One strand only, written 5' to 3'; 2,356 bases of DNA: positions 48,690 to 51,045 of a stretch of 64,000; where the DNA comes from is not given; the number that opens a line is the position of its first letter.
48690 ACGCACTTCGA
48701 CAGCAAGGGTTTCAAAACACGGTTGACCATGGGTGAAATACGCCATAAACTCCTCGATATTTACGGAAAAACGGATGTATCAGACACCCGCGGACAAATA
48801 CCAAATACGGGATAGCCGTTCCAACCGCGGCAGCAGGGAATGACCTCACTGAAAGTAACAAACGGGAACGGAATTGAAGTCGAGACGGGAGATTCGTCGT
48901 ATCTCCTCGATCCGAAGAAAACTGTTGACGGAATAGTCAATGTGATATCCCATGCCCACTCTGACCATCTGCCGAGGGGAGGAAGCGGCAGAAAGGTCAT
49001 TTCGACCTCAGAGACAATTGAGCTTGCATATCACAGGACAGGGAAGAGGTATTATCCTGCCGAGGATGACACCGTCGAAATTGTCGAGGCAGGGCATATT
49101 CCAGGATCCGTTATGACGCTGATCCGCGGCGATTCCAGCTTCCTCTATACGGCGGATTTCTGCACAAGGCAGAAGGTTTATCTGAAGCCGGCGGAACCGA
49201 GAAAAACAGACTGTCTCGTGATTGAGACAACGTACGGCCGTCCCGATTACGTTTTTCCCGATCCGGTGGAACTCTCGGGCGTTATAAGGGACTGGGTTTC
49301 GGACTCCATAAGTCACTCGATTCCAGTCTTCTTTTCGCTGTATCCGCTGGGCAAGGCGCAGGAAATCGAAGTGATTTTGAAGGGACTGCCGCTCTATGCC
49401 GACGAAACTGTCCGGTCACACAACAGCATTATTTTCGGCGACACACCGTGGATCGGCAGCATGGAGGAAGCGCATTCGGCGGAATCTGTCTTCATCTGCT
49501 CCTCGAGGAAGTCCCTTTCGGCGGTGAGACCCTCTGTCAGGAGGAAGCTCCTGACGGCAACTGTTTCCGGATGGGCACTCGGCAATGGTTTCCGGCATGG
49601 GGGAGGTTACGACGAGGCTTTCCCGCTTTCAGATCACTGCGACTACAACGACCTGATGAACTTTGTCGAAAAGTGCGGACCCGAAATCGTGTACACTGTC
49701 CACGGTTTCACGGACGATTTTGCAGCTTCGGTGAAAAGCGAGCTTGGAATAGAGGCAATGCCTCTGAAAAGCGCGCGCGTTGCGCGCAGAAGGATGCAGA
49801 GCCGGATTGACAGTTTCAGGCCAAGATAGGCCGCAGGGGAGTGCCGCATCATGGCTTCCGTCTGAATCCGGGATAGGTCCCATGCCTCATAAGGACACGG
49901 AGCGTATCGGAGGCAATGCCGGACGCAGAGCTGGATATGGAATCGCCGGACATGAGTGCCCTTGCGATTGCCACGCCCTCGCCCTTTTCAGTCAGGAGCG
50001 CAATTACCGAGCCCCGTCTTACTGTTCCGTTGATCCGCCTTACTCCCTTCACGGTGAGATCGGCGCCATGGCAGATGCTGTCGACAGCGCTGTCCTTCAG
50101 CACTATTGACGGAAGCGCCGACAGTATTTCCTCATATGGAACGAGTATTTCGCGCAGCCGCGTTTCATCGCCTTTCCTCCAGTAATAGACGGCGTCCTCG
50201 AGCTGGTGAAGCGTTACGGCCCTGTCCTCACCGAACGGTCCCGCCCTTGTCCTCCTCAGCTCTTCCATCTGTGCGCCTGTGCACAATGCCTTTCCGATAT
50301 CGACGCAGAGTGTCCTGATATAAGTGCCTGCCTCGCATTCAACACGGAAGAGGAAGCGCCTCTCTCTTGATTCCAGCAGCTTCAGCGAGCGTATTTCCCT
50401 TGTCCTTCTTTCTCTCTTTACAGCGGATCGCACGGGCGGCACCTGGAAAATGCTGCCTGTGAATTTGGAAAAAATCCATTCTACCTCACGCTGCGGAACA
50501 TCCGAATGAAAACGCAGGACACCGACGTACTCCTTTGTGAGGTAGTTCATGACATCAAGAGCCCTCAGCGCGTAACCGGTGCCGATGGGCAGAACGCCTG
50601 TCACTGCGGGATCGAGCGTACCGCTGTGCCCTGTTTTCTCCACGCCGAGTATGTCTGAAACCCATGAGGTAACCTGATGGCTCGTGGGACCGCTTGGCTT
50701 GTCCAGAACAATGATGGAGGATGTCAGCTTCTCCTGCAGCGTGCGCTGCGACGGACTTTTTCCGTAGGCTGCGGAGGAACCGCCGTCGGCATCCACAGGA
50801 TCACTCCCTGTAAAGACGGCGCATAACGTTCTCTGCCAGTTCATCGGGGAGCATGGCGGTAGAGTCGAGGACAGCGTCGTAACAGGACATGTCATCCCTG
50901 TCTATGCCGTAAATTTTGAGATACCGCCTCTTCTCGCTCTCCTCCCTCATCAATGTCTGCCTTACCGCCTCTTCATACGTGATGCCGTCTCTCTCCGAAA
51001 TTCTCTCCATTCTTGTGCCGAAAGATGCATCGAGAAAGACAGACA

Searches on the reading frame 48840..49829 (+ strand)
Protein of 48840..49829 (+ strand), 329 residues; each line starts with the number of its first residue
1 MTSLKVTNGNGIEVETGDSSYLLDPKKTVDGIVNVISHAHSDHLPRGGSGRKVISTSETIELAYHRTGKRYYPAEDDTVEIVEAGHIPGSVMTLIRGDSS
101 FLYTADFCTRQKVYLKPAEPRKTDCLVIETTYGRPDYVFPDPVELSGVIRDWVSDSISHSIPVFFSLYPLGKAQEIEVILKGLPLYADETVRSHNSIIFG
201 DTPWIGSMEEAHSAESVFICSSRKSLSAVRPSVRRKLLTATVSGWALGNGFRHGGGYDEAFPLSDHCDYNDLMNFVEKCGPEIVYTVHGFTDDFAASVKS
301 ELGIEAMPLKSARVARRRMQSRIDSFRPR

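Call 51: search_protein_families(library=pfam, proteins=[window:48840-49829:+], max_evalue=0.001)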
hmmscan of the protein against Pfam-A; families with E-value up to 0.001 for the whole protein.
window:48840-49829:+ (329 aa): 1 family
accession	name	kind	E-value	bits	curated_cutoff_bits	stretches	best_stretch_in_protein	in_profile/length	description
PF07521.17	RMMBL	-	1.3e-06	28.8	21.6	1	261-306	11-60/63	Zn-dependent metallo-hydrolase RNA specificity domain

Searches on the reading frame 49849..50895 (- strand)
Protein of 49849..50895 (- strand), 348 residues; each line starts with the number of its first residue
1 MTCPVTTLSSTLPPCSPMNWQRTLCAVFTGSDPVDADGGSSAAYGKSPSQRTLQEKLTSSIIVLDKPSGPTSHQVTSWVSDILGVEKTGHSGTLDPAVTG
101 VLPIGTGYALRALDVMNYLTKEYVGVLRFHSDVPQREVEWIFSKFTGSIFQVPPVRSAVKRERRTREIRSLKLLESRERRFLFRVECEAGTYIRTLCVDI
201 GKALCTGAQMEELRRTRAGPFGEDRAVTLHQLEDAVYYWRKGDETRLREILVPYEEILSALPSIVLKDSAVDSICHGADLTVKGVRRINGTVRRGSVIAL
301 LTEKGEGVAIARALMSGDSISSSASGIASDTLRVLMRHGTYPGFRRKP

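Call 51: search_protein_families(library=pfam, proteins=[window:49849-50895:-], max_evalue=0.001)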
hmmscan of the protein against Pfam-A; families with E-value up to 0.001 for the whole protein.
window:49849-50895:- (348 aa): 5 families
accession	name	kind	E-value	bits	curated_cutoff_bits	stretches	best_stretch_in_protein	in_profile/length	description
PF16198.10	TruB_C_2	-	6.5e-26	90.7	29.3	1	194-258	1-65/66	tRNA pseudouridylate synthase B C-terminal domain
PF01509.24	TruB_N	-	2.8e-24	86.6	27.3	1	82-193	3-149/149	TruB family pseudouridylate synthase (N terminal domain)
PF01472.26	PUA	-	2.8e-18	66.1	24.8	1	262-335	1-74/74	PUA domain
PF08068.17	DKCLD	-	1.1e-10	41.9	27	1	42-75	24-57/58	DKCLD (NUC011) domain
PF21238.2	Pus10_C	-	1.2e-05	25.4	27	1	120-196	123-201/232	Pus10, C-terminal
